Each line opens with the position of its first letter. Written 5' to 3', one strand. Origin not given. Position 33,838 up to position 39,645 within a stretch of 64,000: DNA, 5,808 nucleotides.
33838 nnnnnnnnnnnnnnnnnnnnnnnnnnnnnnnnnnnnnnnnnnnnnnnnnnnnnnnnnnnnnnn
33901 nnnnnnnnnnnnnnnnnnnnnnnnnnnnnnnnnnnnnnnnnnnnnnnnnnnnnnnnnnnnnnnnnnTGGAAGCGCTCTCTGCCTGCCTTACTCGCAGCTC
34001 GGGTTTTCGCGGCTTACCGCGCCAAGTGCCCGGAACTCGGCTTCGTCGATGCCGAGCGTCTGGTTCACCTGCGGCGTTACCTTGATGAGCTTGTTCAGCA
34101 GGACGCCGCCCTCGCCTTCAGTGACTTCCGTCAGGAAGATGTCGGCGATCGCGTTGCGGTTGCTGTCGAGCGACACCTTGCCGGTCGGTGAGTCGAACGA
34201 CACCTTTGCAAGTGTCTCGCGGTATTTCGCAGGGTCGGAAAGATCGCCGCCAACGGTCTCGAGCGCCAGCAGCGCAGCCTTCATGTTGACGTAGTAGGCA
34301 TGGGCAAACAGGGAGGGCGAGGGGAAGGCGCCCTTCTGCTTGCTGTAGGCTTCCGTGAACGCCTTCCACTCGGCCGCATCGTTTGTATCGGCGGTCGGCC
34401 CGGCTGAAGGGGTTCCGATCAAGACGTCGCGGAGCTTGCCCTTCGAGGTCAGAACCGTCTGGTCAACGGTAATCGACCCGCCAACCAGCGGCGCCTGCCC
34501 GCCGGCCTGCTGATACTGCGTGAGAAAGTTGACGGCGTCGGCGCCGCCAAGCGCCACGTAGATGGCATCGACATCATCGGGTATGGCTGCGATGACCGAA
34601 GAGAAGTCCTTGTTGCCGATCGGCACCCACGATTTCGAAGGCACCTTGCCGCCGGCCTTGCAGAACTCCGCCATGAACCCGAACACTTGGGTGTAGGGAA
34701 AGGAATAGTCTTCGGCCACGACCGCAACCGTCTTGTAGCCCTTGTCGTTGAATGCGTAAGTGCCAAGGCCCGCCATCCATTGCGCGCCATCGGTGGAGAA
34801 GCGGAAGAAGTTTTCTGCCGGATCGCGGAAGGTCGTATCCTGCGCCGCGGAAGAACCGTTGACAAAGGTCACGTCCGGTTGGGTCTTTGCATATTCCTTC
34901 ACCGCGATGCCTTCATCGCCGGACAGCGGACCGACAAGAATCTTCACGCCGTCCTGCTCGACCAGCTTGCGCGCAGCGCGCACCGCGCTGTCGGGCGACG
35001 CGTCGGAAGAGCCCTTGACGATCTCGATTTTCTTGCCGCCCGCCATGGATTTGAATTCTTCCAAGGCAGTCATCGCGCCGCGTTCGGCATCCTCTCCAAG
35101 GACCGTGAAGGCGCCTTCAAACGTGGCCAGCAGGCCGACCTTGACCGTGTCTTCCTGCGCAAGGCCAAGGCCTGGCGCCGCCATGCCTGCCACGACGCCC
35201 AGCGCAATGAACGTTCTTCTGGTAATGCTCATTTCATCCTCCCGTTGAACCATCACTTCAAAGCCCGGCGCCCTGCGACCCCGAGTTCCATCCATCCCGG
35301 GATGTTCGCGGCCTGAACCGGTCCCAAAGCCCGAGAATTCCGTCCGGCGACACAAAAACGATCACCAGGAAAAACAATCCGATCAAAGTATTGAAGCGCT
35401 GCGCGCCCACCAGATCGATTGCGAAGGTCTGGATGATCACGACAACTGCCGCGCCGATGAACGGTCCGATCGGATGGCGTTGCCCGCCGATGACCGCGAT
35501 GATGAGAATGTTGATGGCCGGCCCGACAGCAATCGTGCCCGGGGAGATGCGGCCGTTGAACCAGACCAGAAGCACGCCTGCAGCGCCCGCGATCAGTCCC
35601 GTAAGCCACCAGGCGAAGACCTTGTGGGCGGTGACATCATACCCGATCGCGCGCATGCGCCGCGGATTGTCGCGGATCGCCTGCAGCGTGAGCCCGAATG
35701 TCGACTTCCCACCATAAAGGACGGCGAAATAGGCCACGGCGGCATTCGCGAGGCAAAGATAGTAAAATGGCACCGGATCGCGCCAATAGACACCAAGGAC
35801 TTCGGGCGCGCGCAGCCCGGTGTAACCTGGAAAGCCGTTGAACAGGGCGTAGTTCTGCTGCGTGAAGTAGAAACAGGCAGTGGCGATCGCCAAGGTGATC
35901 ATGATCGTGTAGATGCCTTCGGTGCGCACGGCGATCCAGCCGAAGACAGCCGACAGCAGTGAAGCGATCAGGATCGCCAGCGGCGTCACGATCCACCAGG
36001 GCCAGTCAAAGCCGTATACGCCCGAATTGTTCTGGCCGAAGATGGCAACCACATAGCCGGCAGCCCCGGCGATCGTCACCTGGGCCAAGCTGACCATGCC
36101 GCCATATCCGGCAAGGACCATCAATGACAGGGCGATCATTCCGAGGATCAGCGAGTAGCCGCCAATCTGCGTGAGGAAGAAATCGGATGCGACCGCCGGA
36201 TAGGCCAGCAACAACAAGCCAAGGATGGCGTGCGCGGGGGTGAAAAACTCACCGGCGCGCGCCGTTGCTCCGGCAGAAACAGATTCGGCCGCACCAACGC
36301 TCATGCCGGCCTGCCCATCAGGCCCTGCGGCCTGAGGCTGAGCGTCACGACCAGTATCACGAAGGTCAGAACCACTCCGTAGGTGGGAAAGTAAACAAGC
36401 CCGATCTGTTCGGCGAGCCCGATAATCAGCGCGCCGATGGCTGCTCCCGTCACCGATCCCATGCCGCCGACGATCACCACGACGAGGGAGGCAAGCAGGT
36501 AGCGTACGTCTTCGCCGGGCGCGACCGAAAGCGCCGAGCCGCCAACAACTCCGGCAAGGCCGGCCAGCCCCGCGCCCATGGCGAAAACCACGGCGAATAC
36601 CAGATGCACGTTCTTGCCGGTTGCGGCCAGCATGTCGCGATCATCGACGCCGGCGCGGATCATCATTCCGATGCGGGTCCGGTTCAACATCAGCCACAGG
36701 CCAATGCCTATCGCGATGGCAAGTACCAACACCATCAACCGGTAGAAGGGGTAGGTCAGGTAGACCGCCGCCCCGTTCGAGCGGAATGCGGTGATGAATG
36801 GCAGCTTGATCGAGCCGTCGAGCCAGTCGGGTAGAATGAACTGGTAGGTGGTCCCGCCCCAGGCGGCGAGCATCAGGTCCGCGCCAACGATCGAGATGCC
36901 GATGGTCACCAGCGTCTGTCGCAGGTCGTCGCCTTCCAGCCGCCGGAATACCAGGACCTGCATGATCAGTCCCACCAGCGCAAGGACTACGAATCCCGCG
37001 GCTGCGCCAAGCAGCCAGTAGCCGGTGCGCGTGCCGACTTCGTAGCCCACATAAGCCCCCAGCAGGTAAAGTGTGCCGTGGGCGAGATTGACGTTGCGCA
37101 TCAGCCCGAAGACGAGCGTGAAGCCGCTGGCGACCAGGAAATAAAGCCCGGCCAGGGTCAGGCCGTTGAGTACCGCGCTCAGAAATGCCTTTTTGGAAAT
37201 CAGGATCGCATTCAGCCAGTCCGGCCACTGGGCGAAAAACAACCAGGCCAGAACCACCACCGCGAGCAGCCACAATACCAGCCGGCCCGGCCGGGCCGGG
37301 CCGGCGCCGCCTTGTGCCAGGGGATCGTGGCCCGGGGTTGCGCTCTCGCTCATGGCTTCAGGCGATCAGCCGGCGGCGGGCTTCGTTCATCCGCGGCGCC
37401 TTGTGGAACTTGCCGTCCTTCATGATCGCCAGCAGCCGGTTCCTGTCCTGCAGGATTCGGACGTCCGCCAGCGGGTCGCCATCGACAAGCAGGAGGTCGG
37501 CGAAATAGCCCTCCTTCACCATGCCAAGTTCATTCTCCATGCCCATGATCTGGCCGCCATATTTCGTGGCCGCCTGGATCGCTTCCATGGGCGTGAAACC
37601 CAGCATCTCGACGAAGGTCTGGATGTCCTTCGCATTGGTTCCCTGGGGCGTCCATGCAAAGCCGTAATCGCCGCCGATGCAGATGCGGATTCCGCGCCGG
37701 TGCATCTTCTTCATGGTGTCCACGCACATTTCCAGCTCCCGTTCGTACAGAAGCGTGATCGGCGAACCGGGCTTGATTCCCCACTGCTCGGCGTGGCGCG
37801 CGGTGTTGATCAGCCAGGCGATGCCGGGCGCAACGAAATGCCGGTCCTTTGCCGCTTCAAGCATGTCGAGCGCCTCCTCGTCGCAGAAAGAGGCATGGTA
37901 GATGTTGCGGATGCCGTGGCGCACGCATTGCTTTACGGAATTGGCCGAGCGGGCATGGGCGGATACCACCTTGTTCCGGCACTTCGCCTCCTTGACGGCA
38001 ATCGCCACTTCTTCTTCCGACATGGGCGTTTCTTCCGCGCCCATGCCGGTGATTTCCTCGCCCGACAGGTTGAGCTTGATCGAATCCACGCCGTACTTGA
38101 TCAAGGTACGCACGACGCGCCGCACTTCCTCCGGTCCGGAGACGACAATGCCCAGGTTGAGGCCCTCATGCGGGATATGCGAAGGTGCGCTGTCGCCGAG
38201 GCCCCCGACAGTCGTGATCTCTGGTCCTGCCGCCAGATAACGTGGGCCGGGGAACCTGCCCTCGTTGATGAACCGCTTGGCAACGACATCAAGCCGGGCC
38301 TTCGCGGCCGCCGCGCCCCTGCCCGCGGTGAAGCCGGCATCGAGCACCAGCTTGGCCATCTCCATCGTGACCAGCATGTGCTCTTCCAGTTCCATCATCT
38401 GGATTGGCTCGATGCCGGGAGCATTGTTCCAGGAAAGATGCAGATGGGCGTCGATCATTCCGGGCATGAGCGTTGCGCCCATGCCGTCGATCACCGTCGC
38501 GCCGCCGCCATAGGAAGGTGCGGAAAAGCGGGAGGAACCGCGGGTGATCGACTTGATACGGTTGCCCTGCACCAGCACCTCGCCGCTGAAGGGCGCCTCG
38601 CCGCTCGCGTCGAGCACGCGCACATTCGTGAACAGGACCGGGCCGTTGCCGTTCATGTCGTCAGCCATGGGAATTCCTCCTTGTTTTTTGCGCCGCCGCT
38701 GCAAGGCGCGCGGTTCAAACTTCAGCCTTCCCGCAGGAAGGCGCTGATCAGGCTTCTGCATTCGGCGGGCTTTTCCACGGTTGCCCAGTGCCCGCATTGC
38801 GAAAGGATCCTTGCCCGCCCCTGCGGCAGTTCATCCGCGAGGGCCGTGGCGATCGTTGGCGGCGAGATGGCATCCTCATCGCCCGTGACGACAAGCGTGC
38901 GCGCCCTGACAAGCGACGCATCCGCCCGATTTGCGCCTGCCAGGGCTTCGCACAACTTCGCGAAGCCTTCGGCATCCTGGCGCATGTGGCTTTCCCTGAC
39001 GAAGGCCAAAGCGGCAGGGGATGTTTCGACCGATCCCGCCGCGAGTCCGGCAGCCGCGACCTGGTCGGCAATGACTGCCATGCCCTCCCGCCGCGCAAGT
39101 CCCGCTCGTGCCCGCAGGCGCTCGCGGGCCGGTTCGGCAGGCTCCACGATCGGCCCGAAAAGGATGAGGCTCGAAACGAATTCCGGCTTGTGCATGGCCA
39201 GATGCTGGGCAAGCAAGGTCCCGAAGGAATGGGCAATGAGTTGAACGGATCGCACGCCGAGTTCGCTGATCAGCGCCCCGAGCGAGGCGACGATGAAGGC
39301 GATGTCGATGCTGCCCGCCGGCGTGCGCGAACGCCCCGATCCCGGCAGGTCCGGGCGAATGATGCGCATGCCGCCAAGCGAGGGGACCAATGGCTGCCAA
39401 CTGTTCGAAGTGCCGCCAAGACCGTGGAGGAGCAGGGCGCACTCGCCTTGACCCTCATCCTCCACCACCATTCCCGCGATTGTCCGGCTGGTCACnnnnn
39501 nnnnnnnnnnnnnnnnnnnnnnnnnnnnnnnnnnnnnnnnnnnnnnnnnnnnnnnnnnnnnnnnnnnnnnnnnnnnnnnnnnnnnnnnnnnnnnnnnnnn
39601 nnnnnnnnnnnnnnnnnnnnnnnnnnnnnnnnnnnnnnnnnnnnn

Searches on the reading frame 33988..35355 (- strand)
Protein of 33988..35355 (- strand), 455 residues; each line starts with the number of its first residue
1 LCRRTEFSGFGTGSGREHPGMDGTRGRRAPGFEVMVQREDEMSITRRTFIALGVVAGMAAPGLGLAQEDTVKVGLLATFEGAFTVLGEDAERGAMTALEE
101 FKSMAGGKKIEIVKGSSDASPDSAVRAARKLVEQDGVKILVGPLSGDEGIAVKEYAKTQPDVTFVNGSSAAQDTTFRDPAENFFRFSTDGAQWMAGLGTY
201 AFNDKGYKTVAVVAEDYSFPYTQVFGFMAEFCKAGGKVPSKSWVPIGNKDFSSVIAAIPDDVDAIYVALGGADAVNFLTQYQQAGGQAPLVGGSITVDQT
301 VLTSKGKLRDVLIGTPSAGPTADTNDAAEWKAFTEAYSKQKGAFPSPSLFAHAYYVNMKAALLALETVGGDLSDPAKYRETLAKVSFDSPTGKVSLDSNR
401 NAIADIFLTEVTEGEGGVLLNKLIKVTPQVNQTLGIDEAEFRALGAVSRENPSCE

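Call 33: search_protein_families(library=pfam, proteins=[window:33988-35355:-])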
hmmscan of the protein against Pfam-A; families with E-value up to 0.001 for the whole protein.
window:33988-35355:- (455 aa): 3 families
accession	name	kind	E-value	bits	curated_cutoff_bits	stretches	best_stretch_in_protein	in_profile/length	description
PF13458.12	Peripla_BP_6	-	1.2e-55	190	31.7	1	70-413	1-340/343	Periplasmic binding protein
PF13433.12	Peripla_BP_5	-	6.4e-22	78.6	27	2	195-411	122-336/363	Periplasmic binding protein domain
PF01094.35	ANF_receptor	-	2.1e-07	30.8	25.4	1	97-404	9-343/353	Receptor family ligand binding region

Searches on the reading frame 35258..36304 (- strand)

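Call 33: search_protein_families(library=pfam, proteins=[window:35258-36304:-])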
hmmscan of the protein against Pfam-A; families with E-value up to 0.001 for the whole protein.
window:35258-36304:- (348 aa): 1 family
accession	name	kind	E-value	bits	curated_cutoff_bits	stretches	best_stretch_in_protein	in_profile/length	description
PF02653.21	BPD_transp_2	-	1.3e-29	103.6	26.8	1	47-315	5-267/269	Branched-chain amino acid transport system / permease component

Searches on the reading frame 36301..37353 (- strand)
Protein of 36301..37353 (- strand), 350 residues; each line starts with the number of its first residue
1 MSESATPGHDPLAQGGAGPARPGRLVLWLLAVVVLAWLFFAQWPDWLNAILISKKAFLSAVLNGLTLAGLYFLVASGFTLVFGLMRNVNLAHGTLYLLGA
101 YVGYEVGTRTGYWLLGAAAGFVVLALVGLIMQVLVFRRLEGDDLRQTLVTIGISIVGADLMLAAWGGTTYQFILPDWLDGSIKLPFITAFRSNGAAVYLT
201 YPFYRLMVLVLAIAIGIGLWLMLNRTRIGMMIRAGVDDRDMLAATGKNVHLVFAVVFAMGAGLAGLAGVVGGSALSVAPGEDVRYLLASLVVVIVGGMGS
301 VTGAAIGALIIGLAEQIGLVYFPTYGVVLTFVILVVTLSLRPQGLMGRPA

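Call 33: search_protein_families(library=pfam, proteins=[window:36301-37353:-])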
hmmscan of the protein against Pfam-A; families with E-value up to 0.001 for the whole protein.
window:36301-37353:- (350 aa): 1 family
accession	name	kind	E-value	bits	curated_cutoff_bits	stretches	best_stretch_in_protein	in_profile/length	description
PF02653.21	BPD_transp_2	-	1.3e-33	116.7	26.8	1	61-338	2-269/269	Branched-chain amino acid transport system / permease component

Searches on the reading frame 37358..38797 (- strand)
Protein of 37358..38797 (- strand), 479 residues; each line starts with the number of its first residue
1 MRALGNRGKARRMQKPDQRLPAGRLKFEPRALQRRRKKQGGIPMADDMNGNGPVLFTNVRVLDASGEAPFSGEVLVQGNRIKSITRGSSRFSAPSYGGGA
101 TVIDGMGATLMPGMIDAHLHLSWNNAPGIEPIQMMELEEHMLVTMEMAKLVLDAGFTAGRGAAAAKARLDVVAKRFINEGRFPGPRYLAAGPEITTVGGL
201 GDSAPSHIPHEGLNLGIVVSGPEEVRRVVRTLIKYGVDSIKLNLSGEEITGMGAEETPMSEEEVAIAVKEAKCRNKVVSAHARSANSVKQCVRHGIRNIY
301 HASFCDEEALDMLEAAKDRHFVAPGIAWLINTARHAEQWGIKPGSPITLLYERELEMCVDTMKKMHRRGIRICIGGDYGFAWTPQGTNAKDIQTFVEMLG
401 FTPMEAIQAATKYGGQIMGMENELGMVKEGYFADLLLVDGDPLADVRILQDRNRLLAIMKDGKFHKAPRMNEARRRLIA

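Call 33: search_protein_families(library=pfam, proteins=[window:37358-38797:-])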
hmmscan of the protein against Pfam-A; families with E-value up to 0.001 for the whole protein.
window:37358-38797:- (479 aa): 2 families
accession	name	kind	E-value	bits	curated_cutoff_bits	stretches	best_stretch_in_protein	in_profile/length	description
PF01979.26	Amidohydro_1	-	1e-25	91.2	25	1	109-463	1-343/345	Amidohydrolase family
PF07969.17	Amidohydro_3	-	1.2e-11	45.2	29.7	1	360-443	357-449/472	Amidohydrolase family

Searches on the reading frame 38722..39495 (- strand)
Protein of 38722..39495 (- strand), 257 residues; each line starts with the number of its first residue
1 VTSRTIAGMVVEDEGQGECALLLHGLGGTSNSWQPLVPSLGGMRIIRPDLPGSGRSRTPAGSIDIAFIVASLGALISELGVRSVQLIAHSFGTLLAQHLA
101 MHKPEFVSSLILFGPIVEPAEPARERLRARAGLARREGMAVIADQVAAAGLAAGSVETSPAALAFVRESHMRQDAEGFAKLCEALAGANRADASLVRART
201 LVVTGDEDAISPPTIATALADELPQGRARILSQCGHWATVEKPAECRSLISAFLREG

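Call 33: search_protein_families(library=pfam, proteins=[window:38722-39495:-])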
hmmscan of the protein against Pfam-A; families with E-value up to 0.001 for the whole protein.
window:38722-39495:- (257 aa): 5 families
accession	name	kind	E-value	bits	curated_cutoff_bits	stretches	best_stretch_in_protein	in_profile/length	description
PF00561.26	Abhydrolase_1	-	4e-27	95.9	25.8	1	21-243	4-245/245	alpha/beta hydrolase fold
PF12697.13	Abhydrolase_6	-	5.4e-20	73.4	26.3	1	21-246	2-214/217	Alpha/beta hydrolase family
PF12146.15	Hydrolase_4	-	6.3e-13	49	27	1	21-241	8-237/239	Serine aminopeptidase, S33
PF06821.19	Ser_hydrolase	-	9.7e-05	22.8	22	0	82-135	55-111/172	Serine hydrolase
PF08386.16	Abhydrolase_4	-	0.00062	20.3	21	1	197-257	34-94/103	TAP-like protein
